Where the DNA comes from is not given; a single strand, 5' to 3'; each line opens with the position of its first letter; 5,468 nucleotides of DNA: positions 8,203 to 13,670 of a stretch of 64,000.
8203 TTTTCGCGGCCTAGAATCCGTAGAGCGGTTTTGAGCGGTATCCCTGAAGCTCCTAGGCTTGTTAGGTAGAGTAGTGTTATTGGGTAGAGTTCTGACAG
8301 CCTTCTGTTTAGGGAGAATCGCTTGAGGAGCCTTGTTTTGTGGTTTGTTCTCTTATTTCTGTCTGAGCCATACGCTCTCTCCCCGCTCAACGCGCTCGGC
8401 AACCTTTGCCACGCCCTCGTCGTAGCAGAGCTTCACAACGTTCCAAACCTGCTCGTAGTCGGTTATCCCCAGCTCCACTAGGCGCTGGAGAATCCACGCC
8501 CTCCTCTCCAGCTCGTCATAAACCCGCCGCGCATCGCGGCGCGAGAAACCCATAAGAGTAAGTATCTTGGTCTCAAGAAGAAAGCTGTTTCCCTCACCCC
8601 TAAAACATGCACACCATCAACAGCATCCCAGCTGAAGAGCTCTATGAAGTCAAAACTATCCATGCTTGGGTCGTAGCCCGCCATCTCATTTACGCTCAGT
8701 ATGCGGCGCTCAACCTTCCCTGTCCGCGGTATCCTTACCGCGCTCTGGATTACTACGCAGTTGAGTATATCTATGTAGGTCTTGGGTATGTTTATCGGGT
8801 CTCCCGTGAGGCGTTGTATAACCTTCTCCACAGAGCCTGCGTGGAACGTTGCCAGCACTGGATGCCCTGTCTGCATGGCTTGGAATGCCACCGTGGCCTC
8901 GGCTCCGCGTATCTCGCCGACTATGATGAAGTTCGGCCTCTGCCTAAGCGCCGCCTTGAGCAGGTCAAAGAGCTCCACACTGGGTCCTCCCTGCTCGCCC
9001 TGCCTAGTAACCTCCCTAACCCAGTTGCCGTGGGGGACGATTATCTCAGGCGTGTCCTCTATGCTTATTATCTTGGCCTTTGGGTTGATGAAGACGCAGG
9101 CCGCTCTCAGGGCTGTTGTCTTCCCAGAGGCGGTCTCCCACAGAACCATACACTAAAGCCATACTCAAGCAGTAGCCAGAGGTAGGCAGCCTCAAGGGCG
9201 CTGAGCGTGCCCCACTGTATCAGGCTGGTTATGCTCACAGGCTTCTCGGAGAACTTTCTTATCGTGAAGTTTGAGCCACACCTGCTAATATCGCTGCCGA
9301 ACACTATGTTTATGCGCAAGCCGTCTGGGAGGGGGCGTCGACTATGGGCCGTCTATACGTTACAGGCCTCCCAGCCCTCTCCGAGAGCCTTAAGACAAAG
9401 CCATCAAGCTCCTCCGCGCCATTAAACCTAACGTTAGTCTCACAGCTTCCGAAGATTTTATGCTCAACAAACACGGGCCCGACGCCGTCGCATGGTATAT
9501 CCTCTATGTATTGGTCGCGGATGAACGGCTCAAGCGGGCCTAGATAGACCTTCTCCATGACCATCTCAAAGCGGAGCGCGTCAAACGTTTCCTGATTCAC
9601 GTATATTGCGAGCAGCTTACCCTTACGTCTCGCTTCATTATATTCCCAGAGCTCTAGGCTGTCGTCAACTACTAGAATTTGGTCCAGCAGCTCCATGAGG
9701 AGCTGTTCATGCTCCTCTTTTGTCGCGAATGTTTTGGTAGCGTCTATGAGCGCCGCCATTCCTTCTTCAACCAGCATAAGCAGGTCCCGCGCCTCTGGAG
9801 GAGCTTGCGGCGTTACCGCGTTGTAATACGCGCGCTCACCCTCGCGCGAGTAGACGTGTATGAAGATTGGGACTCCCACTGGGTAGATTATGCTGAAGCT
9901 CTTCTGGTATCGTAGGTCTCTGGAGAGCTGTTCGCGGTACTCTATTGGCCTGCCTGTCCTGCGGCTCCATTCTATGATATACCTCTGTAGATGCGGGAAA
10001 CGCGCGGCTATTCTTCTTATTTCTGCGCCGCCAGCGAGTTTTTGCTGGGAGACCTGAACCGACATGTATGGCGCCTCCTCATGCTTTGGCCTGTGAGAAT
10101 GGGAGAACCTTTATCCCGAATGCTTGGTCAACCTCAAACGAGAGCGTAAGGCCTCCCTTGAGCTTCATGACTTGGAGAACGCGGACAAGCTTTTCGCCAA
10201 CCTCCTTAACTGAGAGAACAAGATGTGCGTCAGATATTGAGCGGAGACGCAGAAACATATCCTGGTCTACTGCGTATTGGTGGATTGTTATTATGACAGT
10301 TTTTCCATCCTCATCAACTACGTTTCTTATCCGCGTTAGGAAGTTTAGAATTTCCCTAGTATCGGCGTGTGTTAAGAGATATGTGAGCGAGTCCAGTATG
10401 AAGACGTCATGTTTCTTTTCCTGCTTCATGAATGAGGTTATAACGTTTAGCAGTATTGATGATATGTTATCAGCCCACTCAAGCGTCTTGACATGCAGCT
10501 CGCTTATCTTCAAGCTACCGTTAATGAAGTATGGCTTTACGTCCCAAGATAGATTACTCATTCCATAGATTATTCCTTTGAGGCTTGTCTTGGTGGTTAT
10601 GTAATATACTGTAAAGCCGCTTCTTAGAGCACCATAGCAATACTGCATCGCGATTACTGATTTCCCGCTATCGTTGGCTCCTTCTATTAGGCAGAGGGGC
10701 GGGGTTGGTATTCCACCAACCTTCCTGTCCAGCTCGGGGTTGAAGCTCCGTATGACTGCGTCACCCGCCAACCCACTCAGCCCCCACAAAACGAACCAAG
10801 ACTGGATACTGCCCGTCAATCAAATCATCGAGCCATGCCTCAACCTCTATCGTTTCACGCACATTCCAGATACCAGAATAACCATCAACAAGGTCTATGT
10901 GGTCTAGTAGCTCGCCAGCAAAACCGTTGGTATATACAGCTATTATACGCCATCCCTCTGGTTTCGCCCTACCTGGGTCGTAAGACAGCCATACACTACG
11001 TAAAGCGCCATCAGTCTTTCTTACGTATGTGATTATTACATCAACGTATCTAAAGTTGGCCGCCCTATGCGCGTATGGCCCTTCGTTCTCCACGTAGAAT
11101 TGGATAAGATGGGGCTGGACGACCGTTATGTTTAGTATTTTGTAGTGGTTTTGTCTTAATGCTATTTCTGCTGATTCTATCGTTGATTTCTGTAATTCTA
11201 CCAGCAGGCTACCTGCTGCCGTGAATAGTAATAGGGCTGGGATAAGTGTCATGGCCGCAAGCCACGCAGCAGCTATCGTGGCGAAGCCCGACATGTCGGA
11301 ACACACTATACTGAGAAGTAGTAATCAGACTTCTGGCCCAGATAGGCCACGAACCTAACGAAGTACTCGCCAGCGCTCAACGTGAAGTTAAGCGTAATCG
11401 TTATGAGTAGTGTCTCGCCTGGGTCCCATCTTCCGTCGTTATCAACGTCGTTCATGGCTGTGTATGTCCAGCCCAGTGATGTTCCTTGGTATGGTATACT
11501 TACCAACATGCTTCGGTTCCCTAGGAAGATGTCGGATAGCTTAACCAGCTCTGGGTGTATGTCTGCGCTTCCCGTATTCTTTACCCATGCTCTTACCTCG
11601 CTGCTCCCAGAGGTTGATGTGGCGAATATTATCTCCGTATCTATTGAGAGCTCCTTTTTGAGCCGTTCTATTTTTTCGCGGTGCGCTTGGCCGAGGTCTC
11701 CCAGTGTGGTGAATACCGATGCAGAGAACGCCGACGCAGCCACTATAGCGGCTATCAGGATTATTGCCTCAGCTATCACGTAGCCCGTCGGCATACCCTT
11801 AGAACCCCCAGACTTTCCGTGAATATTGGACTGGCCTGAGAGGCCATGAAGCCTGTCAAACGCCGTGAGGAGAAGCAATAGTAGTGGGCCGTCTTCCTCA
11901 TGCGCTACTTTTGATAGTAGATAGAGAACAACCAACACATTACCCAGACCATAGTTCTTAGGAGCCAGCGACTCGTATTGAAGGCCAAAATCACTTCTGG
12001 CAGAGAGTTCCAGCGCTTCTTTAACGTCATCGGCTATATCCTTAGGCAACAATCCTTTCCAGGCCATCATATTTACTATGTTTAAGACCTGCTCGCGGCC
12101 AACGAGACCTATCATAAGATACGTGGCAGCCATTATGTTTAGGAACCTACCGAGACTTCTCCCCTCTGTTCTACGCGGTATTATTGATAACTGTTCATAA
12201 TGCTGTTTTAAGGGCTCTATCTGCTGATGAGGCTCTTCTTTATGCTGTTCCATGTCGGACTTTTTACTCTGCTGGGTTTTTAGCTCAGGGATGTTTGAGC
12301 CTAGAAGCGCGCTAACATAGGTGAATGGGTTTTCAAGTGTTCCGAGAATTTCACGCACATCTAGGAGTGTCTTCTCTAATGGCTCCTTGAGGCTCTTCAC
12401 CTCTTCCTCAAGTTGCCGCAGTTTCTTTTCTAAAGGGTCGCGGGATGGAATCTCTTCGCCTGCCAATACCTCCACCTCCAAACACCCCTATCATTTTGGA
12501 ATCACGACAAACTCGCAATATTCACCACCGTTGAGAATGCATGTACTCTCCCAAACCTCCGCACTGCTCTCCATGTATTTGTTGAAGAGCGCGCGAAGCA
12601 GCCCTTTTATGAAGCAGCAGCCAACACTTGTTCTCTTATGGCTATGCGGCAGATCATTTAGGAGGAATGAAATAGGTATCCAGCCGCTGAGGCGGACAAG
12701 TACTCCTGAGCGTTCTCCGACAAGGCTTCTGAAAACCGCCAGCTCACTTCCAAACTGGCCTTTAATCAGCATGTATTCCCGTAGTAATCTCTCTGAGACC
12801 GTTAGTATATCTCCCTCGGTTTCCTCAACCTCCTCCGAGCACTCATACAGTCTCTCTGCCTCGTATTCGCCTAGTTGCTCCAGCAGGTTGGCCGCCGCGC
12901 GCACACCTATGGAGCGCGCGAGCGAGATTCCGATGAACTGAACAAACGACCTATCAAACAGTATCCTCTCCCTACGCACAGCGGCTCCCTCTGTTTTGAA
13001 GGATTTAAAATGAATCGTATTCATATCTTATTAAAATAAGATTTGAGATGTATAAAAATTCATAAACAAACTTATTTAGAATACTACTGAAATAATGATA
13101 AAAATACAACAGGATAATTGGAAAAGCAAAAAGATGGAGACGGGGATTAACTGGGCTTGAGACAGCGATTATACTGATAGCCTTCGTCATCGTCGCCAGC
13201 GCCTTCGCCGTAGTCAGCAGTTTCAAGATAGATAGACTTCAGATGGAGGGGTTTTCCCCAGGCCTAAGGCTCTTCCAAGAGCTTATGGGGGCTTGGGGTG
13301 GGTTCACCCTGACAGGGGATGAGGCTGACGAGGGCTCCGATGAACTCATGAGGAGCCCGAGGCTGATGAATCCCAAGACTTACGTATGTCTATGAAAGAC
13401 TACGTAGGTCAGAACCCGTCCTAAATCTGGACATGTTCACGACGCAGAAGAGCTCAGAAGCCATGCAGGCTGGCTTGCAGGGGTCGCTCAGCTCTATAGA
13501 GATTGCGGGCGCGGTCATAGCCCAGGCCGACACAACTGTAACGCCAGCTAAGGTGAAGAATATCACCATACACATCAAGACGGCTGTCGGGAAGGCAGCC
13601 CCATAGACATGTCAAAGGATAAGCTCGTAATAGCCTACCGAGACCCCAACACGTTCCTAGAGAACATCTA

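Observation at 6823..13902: Complete but heavily decayed archaellum (fla/arl) gene cluster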

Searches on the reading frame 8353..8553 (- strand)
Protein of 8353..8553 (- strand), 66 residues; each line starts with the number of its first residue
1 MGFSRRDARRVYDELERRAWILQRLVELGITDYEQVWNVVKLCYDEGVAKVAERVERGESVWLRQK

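Call 3: search_protein_families(library=pfam, proteins=[window:8353-8553:-], max_evalue=0.01)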
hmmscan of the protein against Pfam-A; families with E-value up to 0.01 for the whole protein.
window:8353-8553:- (66 aa): 1 family
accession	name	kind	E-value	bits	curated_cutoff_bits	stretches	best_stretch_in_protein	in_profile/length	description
PF23989.1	PilB3_C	-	0.0012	19.4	27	1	2-60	21-75/83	PilB3-like, C-terminal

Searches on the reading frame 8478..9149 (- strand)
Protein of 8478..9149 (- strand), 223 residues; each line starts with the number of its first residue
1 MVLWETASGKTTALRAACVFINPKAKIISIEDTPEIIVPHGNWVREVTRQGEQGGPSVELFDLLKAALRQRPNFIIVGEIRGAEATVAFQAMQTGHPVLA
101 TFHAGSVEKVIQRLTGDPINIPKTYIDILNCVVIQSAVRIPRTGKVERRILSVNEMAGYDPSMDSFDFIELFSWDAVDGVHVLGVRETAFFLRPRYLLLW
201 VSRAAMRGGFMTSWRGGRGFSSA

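Call 3: search_protein_families(library=pfam, proteins=[window:8478-9149:-], max_evalue=0.01)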
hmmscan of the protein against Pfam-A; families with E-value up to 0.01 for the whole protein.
window:8478-9149:- (223 aa): 1 family
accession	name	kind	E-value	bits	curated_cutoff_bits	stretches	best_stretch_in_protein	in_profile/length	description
PF00437.27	T2SSE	-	1.8e-27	96.4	24.9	1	6-116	151-257/370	Type II/IV secretion system protein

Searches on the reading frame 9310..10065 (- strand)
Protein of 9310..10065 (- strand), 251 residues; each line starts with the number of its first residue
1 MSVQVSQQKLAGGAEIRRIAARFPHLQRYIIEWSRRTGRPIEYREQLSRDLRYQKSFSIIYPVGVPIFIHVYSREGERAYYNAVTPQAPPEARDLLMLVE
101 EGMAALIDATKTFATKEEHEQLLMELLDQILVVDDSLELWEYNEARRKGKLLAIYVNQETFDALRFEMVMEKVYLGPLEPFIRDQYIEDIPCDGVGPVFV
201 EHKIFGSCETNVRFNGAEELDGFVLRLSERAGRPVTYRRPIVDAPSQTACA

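Call 3: search_protein_families(library=pfam, proteins=[window:9310-10065:-], max_evalue=0.01)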
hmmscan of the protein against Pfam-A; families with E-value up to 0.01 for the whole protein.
window:9310-10065:- (251 aa): 0 families

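Call 10: find_encoding_contigs(protein=window:9310-10065:-, flank=10000, max_places=10)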
Protein window:9310-10065:- (251 aa): no gene with exactly this product is on record in the collection.

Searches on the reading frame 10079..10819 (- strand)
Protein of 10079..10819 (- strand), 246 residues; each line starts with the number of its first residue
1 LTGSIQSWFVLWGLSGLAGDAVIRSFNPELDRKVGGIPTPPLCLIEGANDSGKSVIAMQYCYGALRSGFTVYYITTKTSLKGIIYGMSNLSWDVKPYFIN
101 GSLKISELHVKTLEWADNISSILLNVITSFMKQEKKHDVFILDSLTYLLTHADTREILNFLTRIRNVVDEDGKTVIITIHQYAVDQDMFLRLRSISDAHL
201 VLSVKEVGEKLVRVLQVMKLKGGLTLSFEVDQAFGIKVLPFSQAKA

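Call 3: search_protein_families(library=pfam, proteins=[window:10079-10819:-], max_evalue=0.01)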
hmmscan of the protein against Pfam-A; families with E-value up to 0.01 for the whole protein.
window:10079-10819:- (246 aa): 7 families
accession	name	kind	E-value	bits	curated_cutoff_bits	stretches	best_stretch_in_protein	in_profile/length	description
PF06745.19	ATPase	-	1.3e-22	80.7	26.6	1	28-222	6-207/231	KaiC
PF05763.18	DUF835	-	1.8e-07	31.5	33.1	1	121-186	62-126/136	Protein of unknown function (DUF835)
PF20720.3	nSTAND3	-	1.8e-05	24.9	27.2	0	42-78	19-55/155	Novel STAND NTPase 3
PF25199.1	nSTAND_NTPase5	-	7.7e-05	23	34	1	39-79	40-81/145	Novel STAND NTPase 5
PF23365.1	DUF7090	-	0.0002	21.6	27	1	109-203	90-183/192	Family of unknown function (DUF7090)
PF24336.1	DUF7504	-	0.0055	17.6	27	1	139-200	117-177/179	Family of unknown function (DUF7504)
PF02283.22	CobU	-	0.006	16.6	27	0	44-78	2-33/168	Cobinamide kinase / cobinamide phosphate guanyltransferase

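Call 60: search_protein_families(library=ncbifam, max_evalue=0.001, proteins=[window:10079-10819:-])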
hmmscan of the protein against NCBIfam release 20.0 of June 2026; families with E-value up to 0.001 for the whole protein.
window:10079-10819:- (246 aa): 9 families
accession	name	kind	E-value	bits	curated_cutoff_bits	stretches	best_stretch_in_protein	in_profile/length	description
NF004723.0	PRK06067.1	subfamily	8.5e-76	254.7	194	1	21-246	14-243/243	flagellar accessory protein FlaH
NF052589.1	ArlH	equivalog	7.8e-53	179.5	215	1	27-244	6-229/229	archaellum protein ArlH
NF006320.0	PRK08533.1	equivalog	5.3e-22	78.6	215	1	29-220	12-201/230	flagellar accessory protein FlaH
NF006799.0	PRK09302.1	equivalog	7.6e-14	51.1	408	1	21-222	253-452/515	circadian clock protein KaiC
TIGR03880.1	KaiC_arch_3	hypoth_equivalog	5.2e-10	39.2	249.45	1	35-180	11-152/224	KaiC domain-containing protein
TIGR03881.1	KaiC_arch_4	hypoth_equivalog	2.6e-09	37.1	247.8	1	29-220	9-206/231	KaiC domain-containing protein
TIGR03877.1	thermo_KaiC_1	hypoth_equivalog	1.2e-08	34.8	307.25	1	29-222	10-213/238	KaiC domain-containing protein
TIGR03878.1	thermo_KaiC_2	hypoth_equivalog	9.9e-07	28.3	232.2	1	32-157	28-154/259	KaiC domain-containing protein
TIGR02655.1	circ_KaiC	equivalog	0.00013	20.8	546.25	1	33-227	14-214/484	circadian clock protein KaiC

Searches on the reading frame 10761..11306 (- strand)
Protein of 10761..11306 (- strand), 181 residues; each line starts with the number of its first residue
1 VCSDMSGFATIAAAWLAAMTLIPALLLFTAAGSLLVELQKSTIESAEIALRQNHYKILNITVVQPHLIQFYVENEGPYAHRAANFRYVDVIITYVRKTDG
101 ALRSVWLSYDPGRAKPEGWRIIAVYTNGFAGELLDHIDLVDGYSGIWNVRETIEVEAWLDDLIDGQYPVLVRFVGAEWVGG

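Call 3: search_protein_families(library=pfam, proteins=[window:10761-11306:-], max_evalue=0.01)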
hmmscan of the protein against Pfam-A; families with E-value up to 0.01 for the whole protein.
window:10761-11306:- (181 aa): 0 families

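Call 60: search_protein_families(library=ncbifam, max_evalue=0.001, proteins=[window:10761-11306:-])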
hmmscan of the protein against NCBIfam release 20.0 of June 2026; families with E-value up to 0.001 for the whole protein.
window:10761-11306:- (181 aa): 0 families

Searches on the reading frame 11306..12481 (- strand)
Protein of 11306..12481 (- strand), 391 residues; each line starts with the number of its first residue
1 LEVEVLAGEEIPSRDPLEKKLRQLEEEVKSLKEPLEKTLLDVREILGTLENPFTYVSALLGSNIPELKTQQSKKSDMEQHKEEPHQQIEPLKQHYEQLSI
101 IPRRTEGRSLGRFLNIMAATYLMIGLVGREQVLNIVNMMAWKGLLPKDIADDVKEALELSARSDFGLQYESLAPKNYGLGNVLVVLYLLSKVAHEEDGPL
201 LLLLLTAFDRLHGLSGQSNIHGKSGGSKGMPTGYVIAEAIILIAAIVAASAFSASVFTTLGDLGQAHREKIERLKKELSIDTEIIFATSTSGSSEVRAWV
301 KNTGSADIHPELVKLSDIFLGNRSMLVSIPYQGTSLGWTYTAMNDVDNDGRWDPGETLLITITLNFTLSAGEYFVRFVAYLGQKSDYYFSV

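Call 3: search_protein_families(library=pfam, proteins=[window:11306-12481:-], max_evalue=0.01)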
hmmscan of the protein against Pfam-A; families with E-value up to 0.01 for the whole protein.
window:11306-12481:- (391 aa): 1 family
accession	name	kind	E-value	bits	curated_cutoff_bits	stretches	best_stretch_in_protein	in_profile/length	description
PF01917.21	Arch_flagellin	-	8.3e-14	52.7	29.5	1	235-374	4-146/162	Archaebacterial flagellin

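Call 35: find_homologous_proteins(query=window:11306-12481:-, max_evalue=1e-20)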
Query window:11306-12481:- (391 aa): 4 proteins with E <= 1e-20 among 6579 candidates.
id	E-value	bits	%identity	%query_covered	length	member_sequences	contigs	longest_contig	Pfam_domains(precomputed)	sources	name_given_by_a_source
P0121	8.8e-122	425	91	57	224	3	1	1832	-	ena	-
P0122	2.5e-48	183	47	53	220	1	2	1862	-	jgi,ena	-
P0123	3.4e-48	183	48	50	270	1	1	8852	-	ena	-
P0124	2.8e-42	163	45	53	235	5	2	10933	-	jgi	-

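Call 36: find_encoding_contigs(protein=P0121, flank=10000, max_places=10)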
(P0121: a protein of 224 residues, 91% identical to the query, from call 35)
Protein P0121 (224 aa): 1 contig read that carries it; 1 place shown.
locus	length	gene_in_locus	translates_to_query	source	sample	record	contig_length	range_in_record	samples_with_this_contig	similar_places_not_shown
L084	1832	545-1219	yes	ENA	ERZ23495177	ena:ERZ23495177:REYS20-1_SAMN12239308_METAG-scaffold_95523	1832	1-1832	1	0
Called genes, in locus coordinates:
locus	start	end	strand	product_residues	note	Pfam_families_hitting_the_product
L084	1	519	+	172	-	?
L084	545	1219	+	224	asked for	-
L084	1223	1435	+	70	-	-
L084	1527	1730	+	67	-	-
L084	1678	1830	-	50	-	?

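Call 60: search_protein_families(library=ncbifam, max_evalue=0.001, proteins=[window:11306-12481:-])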
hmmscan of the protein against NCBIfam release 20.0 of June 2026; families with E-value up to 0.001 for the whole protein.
window:11306-12481:- (391 aa): 3 families
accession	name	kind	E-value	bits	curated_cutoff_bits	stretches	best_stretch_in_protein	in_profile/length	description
NF052591.1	ArlG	equivalog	7.4e-09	35.8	110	1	236-375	6-135/148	archaellum stator protein ArlG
NF052590.1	ArlF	equivalog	3.4e-08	33.7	110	1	237-364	8-121/137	archaellum stator protein ArlF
NF045487.1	ASRP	equivalog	0.00076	18.2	300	0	14-98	385-472/593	archaea-specific SMC-related protein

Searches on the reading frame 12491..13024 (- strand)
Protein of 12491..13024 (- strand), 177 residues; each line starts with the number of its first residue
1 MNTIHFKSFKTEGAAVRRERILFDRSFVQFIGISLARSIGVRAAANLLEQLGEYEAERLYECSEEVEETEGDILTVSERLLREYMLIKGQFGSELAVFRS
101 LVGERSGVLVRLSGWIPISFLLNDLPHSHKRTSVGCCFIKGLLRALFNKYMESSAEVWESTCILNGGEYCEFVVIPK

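Call 3: search_protein_families(library=pfam, proteins=[window:12491-13024:-], max_evalue=0.01)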
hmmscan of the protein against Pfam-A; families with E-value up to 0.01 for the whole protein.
window:12491-13024:- (177 aa): 1 family
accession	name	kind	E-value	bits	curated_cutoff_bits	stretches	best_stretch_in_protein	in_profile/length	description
PF02830.23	V4R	-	3.7e-06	27.4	31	1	136-175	22-61/62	V4R domain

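Call 11: find_encoding_contigs(protein=window:12491-13024:-, flank=10000, max_places=10)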
Protein window:12491-13024:- (177 aa): no gene with exactly this product is on record in the collection.

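Call 60: search_protein_families(library=ncbifam, max_evalue=0.001, proteins=[window:12491-13024:-])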
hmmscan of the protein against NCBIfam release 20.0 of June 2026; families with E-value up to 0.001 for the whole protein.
window:12491-13024:- (177 aa): 1 family
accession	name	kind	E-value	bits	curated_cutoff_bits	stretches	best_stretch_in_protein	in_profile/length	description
NF053755.1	MsvR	equivalog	3.4e-06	26.9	220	1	134-174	196-236/236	transcriptional factor MsvR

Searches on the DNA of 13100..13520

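Call 40: search_rna_families(source=window, start=13100, end=13520, threshold=evalue, max_evalue=5)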
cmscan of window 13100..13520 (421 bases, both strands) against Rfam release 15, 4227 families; matches with E-value up to 5: 1.
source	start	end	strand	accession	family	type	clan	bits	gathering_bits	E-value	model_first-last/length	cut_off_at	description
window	13315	13368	+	RF01134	sR30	Gene; snRNA; snoRNA; CD-box;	-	10.6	38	3.8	1-57/57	no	Small nucleolar RNA sR30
